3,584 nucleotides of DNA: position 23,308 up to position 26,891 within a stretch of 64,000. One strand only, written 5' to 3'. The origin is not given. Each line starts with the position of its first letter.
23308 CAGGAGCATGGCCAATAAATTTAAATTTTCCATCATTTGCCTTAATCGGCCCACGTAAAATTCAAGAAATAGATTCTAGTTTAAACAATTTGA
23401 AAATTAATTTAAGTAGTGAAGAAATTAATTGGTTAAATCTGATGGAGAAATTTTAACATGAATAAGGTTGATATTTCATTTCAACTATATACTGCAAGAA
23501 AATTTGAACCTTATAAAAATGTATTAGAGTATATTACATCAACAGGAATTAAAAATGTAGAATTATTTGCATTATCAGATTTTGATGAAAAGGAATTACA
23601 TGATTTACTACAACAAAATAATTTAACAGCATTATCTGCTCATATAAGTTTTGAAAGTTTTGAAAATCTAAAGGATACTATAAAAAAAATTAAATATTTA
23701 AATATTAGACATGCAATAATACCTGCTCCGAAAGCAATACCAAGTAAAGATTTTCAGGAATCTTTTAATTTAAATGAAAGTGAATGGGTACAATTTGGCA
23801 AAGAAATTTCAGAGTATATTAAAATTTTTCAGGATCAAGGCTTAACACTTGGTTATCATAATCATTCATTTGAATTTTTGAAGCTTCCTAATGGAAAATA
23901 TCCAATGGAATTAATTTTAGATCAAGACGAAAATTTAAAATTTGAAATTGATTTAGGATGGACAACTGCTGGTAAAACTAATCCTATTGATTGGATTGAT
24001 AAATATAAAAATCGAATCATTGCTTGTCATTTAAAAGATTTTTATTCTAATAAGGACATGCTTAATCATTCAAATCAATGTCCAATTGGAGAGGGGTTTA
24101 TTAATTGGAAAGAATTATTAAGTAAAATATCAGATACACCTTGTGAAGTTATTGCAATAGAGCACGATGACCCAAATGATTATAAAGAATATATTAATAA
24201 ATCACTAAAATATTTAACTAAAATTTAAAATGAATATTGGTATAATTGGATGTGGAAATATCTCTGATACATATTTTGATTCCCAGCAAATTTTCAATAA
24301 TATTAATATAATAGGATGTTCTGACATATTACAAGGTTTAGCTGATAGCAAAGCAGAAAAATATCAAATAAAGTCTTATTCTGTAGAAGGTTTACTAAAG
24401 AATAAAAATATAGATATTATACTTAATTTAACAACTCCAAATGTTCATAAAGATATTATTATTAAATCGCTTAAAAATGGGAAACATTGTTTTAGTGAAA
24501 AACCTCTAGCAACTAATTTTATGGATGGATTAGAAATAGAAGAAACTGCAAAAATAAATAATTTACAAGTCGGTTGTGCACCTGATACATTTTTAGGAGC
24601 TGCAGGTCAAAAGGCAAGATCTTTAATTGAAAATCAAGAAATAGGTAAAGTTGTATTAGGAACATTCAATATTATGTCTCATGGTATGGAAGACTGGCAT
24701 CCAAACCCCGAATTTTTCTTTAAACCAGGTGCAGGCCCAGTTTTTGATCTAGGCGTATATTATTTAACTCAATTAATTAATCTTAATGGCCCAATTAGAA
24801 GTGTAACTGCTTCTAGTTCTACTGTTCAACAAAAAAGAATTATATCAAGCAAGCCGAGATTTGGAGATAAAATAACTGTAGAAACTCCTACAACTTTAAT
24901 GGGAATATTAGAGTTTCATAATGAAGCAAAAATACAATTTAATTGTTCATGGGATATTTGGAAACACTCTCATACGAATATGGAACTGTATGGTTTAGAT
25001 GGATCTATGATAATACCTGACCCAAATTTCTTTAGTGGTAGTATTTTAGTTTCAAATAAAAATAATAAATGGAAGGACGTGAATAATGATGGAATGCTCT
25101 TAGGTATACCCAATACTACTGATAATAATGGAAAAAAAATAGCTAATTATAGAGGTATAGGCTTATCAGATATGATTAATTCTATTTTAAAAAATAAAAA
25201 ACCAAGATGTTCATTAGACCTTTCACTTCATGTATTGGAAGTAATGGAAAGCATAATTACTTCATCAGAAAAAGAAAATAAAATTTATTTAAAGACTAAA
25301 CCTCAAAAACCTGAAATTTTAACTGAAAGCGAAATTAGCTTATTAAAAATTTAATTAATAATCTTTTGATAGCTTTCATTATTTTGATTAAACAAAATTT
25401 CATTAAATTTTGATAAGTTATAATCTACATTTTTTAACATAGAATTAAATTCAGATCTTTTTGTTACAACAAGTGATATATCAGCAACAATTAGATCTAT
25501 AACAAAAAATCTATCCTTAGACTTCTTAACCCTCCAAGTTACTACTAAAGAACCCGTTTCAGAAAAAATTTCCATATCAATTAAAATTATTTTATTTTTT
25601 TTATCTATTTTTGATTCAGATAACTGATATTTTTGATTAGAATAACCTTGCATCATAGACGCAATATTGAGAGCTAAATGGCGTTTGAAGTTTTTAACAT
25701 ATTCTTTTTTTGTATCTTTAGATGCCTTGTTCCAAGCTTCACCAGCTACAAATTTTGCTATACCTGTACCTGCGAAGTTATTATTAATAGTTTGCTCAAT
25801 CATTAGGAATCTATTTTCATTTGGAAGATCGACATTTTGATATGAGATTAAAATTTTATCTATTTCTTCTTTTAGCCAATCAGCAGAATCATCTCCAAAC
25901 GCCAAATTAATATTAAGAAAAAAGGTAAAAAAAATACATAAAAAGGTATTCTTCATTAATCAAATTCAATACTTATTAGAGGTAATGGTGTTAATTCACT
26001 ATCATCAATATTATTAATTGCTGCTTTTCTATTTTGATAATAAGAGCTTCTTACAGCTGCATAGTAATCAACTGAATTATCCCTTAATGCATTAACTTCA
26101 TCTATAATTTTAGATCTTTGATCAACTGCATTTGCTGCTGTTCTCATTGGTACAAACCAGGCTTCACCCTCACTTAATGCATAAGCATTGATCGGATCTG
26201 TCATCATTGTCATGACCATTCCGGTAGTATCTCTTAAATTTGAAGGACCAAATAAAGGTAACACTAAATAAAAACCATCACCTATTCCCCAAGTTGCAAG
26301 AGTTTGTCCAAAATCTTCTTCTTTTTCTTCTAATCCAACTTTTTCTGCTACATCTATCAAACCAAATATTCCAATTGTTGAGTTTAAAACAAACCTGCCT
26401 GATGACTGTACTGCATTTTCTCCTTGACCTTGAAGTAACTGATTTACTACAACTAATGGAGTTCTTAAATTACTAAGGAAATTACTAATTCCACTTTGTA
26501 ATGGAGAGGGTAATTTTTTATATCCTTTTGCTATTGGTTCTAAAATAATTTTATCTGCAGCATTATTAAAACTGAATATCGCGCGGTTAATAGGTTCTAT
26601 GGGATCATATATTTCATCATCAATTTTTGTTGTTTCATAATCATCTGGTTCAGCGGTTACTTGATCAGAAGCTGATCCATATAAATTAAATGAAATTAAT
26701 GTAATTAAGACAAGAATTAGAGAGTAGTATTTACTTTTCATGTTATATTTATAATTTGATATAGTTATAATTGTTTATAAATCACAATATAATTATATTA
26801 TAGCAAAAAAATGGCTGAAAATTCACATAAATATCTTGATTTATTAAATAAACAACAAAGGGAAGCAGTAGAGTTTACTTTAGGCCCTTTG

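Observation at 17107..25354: tRNA-adjacent sugar module: ATPase-less CUT1 transporter, class II aldolase, and an oxidoreductase/TIM-barrel operon of unknown substrate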

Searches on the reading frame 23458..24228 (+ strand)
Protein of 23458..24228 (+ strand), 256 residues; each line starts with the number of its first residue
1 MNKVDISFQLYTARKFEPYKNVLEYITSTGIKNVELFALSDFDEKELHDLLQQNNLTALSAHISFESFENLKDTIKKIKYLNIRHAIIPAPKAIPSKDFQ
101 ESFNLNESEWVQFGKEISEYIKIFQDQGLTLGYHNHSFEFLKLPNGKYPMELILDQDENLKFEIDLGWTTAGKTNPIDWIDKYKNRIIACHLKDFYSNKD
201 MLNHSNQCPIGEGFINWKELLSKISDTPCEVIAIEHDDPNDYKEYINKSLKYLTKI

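Call 4: search_protein_families(library=pfam, proteins=[window:23458-24228:+])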
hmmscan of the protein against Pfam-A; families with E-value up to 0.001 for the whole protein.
window:23458-24228:+ (256 aa): 1 family
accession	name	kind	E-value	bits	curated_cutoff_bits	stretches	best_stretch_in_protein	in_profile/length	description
PF01261.30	AP_endonuc_2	-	3.5e-14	53.6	31.1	1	47-255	33-248/249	Xylose isomerase-like TIM barrel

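Call 5: search_protein_families(library=ncbifam, proteins=[window:23458-24228:+])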
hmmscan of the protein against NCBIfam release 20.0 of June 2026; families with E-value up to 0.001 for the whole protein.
window:23458-24228:+ (256 aa): 2 families
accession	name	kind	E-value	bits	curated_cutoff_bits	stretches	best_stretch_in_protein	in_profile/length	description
TIGR04379.1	myo_inos_iolE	equivalog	3.1e-12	46.6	290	1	18-196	24-213/290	myo-inosose-2 dehydratase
NF009689.0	PRK13210.1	subfamily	0.00017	20.9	200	1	165-254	183-276/286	L-ribulose-5-phosphate 3-epimerase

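Call 29: search_solved_structures(query=window:23458-24228:+, max_evalue=0.001)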
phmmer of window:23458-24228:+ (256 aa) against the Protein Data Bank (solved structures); distinct sequences matched with E-value up to 0.001: 6.
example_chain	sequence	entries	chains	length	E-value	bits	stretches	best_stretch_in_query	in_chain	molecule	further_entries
8bvk_A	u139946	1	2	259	2.1e-26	96.2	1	5-254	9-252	Xylose isomerase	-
8tcs_D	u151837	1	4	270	8.6e-11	45.1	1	124-195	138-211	Xylose isomerase-like TIM barrel domain-containing protein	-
8tcd_B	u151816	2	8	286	9.1e-11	45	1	124-195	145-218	Sugar phosphate isomerase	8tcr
8tct_A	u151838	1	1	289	1.1e-09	41.5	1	120-195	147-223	Sugar phosphate isomerase/epimerase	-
3obe_A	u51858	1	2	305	1e-08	38.3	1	123-204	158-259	Sugar phosphate isomerase/epimerase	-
3l23_A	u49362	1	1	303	4.6e-06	29.6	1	139-195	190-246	Sugar phosphate isomerase/epimerase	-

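Call 32: search_solved_structures(query=window:23458-24228:+, max_evalue=1e-8, show_alignments=3)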
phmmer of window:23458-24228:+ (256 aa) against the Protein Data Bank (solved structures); distinct sequences matched with E-value up to 1e-8: 4.
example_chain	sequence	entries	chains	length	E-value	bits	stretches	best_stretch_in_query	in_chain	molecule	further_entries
8bvk_A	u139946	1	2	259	2.1e-26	96.2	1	5-254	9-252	Xylose isomerase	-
8tcs_D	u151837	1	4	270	8.6e-11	45.1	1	124-195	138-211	Xylose isomerase-like TIM barrel domain-containing protein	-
8tcd_B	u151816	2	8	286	9.1e-11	45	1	124-195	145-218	Sugar phosphate isomerase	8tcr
8tct_A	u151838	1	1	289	1.1e-09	41.5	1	120-195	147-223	Sugar phosphate isomerase/epimerase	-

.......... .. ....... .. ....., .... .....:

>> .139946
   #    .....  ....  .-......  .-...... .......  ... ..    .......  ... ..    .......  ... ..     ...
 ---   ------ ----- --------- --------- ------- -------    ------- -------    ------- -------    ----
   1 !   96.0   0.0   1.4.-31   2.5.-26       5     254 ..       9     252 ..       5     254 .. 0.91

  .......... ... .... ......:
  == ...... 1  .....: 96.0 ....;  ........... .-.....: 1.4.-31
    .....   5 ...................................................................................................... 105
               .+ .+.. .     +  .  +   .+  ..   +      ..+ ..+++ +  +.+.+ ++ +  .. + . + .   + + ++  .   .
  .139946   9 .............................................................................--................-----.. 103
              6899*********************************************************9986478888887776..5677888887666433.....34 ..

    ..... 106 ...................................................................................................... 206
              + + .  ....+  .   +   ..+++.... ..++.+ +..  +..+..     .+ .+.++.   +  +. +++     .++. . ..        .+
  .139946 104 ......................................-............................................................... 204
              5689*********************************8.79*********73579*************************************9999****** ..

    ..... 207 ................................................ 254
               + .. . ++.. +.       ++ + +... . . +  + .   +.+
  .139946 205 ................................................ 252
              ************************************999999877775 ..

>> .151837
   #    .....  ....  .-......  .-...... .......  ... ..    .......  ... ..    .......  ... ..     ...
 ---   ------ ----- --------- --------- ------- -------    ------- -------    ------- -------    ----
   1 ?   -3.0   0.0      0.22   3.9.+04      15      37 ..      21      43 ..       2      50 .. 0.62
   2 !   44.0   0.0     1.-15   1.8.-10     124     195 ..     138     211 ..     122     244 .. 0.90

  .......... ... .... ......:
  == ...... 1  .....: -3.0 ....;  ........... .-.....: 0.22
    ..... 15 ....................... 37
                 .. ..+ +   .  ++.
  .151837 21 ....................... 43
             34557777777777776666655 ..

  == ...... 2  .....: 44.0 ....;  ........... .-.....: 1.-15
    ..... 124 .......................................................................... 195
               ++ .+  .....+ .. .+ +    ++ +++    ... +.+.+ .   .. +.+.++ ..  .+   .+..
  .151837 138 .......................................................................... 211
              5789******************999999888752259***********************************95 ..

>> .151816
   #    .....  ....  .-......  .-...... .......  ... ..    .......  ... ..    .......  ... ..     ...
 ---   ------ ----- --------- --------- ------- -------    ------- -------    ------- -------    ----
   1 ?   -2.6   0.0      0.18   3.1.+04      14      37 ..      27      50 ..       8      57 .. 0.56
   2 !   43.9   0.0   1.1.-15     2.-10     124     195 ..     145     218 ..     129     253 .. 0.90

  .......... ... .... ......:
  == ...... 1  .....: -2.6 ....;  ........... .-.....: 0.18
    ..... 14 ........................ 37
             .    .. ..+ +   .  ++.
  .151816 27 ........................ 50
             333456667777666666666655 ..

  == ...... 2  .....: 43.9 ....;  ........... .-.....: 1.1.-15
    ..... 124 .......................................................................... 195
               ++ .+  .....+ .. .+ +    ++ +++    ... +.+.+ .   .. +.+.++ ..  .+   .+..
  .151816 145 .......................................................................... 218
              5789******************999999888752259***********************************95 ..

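Call 43: search_dna_similar(query=window:23458-24225:+, collection=plasmids, mode=protein, max_rows=15)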
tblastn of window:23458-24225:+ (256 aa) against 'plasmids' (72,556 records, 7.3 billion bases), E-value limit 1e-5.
Records with a match: 223; places in all: 248; records where one place covers at least 80% of the query: 207.
Best place of each record, by identity: <60% 223.
By first word of the organism name: Phaeobacter 57; Rhizobium 18; Haladaptatus 12; Sphingobium 11; Klebsiella 10; Phyllobacterium 6; Ketogulonicigenium 6; Sinorhizobium 5; Deinococcus 5; Novosphingobium 5; and 53 more.
By predicted mobility (MOB-suite, as given by PLSDB): non-mobilizable 185; conjugative 30; mobilizable 8.
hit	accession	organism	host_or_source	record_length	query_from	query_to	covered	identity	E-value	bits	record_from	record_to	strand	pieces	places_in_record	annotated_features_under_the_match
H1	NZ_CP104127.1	Sinorhizobium sp. M103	Phaseolus vulgaris,cell ...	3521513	5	253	97%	32.5%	9e-42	159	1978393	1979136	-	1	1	none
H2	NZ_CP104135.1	Sinorhizobium sp. C101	Phaseolus vulgaris,cell ...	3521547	5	253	97%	32.5%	9e-42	159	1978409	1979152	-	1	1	none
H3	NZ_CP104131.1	Sinorhizobium sp. K101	Phaseolus vulgaris,cell ...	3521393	5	250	96%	32.9%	5e-33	166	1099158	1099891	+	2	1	none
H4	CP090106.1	Sinorhizobium meliloti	Medicago,Cell culture,Plant nodule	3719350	5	250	96%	32.7%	2e-41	157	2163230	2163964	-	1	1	sugar phosphate isomerase/epimerase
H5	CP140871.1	Rhizobium ruizarguesonis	Trifolium pratense,whole organism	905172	7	256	98%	31.3%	3e-39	151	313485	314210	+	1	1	sugar phosphate isomerase/epimerase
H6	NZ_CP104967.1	Phyllobacterium sp. A18/5-2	Vicia costata,cell culture,root nodule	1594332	2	256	100%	29.7%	2e-36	143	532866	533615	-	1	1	none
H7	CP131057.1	Hyphomicrobiales bacterium UR115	tomato,bacteria,rhizosphere soil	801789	6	245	94%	31.5%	1e-36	144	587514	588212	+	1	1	none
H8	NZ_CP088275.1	Phyllobacterium sp. T1293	Melilotus albus,Cell culture,root nodule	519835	1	249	97%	30.2%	8e-34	135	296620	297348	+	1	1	sugar phosphate isomerase/epimerase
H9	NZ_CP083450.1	Pantoea eucrina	cell culture,cucumber rhizosphere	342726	6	253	97%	30.3%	3e-30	125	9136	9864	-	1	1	sugar phosphate isomerase/epimerase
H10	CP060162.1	Acinetobacter venetianus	oil,oil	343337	6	253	97%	30.3%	3e-30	125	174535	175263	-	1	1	sugar phosphate isomerase/epimerase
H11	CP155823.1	Thioclava sp. 'Guangxiensis'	Bruguiera gymnorhiza,pure ...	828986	1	256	100%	29.2%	9e-34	135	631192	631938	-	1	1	sugar phosphate isomerase/epimerase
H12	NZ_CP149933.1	Thioclava sp. GXIMD2076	pure culture,conch meat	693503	1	256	100%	29.2%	1e-33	135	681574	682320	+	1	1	sugar phosphate isomerase/epimerase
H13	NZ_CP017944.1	Phyllobacterium zundukense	Oxytropis triphylla,cell culture,root ...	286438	2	250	97%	30.0%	3e-35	140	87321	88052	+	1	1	sugar phosphate isomerase/epimerase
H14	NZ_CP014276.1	Martelella sp. AD-3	petroleum-contaminated soil with high ...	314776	6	245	92%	31.8%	5e-26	143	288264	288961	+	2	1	sugar phosphate isomerase/epimerase | hypothetical protein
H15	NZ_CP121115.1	Roseinatronobacter sp. S2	cell culture,Alkaline Spring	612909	4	250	96%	29.9%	5e-35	139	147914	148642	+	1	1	sugar phosphate isomerase/epimerase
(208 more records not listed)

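Call 48: get_annotated_region(hit=H4, flank=9000)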
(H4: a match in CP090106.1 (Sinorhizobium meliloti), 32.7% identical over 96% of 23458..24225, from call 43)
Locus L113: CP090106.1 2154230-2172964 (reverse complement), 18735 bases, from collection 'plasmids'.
description: Sinorhizobium meliloti strain Ak57 plasmid pSymB, complete sequence
organism: Sinorhizobium meliloti (NCBI taxid 382)
taxonomy: Bacteria; Pseudomonadota; Alphaproteobacteria; Hyphomicrobiales; Rhizobiaceae; Sinorhizobium; Sinorhizobium meliloti
host: -; source: Medicago,Cell culture,Plant nodule; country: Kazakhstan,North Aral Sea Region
typing (MOB-suite, as given by PLSDB): non-mobilizable
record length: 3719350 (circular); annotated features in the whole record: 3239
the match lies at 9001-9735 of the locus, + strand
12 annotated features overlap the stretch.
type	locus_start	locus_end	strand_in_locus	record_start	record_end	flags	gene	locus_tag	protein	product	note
CDS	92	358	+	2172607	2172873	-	-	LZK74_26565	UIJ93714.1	hypothetical protein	-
CDS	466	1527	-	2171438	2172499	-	-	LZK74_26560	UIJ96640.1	LacI family transcriptional regulator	-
CDS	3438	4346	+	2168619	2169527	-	-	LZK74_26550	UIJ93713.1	sugar ABC transporter permease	-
CDS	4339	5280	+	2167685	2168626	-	-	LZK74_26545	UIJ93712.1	carbohydrate ABC transporter permease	-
CDS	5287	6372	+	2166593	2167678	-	-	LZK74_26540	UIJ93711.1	ABC transporter ATP-binding protein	-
CDS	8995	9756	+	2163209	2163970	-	-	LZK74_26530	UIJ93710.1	sugar phosphate isomerase/epimerase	-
CDS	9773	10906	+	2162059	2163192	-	-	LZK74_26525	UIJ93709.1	Gfo/Idh/MocA family oxidoreductase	-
CDS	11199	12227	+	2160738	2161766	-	mgrA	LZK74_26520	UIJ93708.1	L-glyceraldehyde 3-phosphate reductase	-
CDS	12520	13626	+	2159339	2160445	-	-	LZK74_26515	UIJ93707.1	TRAP transporter substrate-binding protein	-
CDS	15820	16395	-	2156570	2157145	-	-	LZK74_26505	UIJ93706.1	TRAP transporter small permease subunit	-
CDS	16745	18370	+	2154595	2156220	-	-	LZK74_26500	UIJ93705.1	glycoside hydrolase family 43 protein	-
CDS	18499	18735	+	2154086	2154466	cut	-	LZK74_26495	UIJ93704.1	RcnB family protein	-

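Call 63: search_protein_families(library=ncbifam, proteins=[L113:6444-7823:+, L113:7622-8938:+], max_evalue=0.000001)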
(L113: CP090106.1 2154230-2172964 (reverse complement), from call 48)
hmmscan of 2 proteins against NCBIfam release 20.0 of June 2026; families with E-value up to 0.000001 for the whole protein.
L113:6444-7823:+ (459 aa): 0 families

L113:7622-8938:+ (438 aa): 0 families

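Call 94: find_homologous_proteins(query=window:23458-24225:+, max_evalue=1e-10)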
Query window:23458-24225:+ (256 aa): 260 proteins with E <= 1e-10 among 631 candidates; the best 120 are listed.
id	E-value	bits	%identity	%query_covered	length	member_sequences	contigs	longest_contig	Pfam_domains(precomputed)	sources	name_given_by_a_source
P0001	5.1e-161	552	95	100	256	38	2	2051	PF01261.31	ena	-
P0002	2.1e-140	485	81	100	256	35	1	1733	PF01261.31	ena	-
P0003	8.8e-138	476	81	100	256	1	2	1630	PF01261.31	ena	-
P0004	3.3e-137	474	80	99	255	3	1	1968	PF01261.31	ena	-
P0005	4.0e-137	474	80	100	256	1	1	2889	PF01261.31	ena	-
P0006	8.1e-136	470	80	100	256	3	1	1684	PF01261.31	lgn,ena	-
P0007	1.0e-134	466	78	100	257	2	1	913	PF01261.31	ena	-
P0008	1.7e-134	465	78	100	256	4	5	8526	PF01261.31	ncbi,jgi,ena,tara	tara:strand:+ start:277 stop:1047 length:771 start_codon:yes stop_codon:yes gene_type:complete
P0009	4.3e-134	464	80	100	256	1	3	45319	PF01261.31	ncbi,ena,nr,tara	ncbi:MAG: hypothetical protein CBD97_03605 [Pelagibacteraceae bacterium TMED237]|nr:MAG: hypothetica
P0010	4.6e-134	464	79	100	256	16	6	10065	PF01261.31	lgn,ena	-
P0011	7.3e-134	463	78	100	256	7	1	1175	PF01261.31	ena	-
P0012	6.7e-132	457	87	91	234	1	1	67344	PF01261.31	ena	-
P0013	9.8e-131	453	77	100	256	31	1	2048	PF01261.31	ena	-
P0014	3.9e-130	451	76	100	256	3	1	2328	PF01261.31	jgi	-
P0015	4.5e-128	444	75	100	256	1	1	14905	PF01261.31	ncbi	-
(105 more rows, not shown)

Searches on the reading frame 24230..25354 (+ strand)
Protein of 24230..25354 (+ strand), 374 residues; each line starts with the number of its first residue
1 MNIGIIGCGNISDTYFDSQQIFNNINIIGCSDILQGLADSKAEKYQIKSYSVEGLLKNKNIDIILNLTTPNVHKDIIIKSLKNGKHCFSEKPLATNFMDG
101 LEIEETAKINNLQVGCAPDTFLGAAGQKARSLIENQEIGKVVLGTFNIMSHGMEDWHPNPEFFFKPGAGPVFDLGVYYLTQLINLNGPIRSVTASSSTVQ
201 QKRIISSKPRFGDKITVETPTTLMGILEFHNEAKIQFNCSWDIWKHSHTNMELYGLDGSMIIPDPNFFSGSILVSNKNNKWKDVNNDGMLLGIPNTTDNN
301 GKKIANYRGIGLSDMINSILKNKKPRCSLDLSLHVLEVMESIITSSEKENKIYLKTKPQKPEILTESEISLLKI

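Call 4: search_protein_families(library=pfam, proteins=[window:24230-25354:+])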
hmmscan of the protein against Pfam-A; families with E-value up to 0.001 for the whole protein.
window:24230-25354:+ (374 aa): 3 families
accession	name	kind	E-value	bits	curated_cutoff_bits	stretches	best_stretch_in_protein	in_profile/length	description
PF22725.1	GFO_IDH_MocA_C3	-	3.3e-19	69.5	27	1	127-260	2-123/124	GFO/IDH/MocA C-terminal domain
PF01408.29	GFO_IDH_MocA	-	4.3e-16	60.1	24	1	1-114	1-116/120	Oxidoreductase family, NAD-binding Rossmann fold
PF02894.22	GFO_IDH_MocA_C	-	4.1e-09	37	22.9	1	130-352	1-216/218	Oxidoreductase family, C-terminal alpha/beta domain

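Call 5: search_protein_families(library=ncbifam, proteins=[window:24230-25354:+])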
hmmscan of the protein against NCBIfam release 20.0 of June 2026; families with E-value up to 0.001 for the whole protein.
window:24230-25354:+ (374 aa): 11 families
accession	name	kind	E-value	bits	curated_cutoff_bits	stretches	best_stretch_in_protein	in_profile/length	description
TIGR04380.1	myo_inos_iolG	equivalog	1e-15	57.5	355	1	1-260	2-250/330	inositol 2-dehydrogenase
NF052479.1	LevoglcsnDh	equivalog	1e-14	54.1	650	1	31-208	42-224/386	levoglucosan dehydrogenase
NF040723.1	UDP-GlcNAcDh_Arch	equivalog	1.2e-13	51.2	450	1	1-142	1-142/302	UDP-N-acetylglucosamine 3-dehydrogenase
NF052679.1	InsChiInosDhIolG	equivalog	2.6e-09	36.6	540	1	1-115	3-124/343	bifunctional inositol 2-dehydrogenase/D-chiro-inositol 1-dehydrogenase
NF058563.1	BT_2159_fam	equivalog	6.9e-07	28.6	650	1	2-143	2-145/350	disaccharide 3-dehydrogenase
NF007574.0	PRK10206.1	equivalog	5e-06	25.8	352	1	51-192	56-193/345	oxidoreductase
NF008607.0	PRK11579.1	subfamily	7.2e-06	25.2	330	1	2-197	6-200/346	oxidoreductase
NF041392.1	XylDh_Gfo6_Halo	equivalog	2.2e-05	23.5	350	1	67-287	88-299/350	D-xylose 1-dehydrogenase Gfo6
NF009830.0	PRK13304.1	equivalog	0.00024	20.6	267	1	1-86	2-87/265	aspartate dehydrogenase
NF058561.1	BT_2158_fam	equivalog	0.00028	19.6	750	1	2-141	37-177/487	glycoside 3-dehydrogenase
TIGR03215.1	ac_ald_DH_ac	equivalog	0.00052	19.4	282.25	1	2-77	3-81/285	acetaldehyde dehydrogenase (acetylating)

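Call 28: search_solved_structures(query=window:24230-25354:+, max_evalue=1e-8)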
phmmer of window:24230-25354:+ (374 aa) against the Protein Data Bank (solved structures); distinct sequences matched with E-value up to 1e-8: 8.
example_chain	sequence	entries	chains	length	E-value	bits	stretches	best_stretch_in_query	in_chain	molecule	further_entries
9m3d_B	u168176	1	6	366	1.7e-14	56.8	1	2-244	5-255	DgpA1 from W974-1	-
7xr9_A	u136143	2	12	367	1.5e-10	43.8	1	2-244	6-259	DgpA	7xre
3e18_A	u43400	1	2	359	1.7e-10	43.7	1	4-197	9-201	oxidoreductase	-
3ezy_A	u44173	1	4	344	1.8e-10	43.6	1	2-177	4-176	Dehydrogenase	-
3db2_A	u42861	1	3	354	6e-10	41.9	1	4-192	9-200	putative NADPH-dependent oxidoreductase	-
4gqa_A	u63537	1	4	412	1e-09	41.1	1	2-207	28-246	NAD binding Oxidoreductase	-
3oqb_A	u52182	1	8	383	4.1e-09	39.1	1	42-205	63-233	Oxidoreductase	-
3q2i_A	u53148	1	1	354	8.3e-09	38.1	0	3-201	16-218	dehydrogenase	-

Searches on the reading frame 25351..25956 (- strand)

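Call 6: search_protein_families(library=ncbifam, proteins=[window:25351-25956:-], max_evalue=1e-10)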
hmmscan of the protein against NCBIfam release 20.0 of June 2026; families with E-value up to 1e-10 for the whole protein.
window:25351-25956:- (201 aa): 1 family
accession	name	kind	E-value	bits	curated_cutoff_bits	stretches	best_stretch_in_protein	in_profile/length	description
TIGR03481.1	HpnM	hypoth_equivalog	2e-16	59.9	160.1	1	46-176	51-181/200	hopanoid biosynthesis associated membrane protein HpnM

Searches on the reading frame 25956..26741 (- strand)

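Call 6: search_protein_families(library=ncbifam, proteins=[window:25956-26741:-], max_evalue=1e-10)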
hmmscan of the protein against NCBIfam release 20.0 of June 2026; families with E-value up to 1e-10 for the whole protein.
window:25956-26741:- (261 aa): 1 family
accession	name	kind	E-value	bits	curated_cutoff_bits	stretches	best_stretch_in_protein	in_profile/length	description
NF011672.1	PRK15091.1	equivalog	7.9e-34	117.1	375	1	41-241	26-225/252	phospholipid-binding lipoprotein MlaA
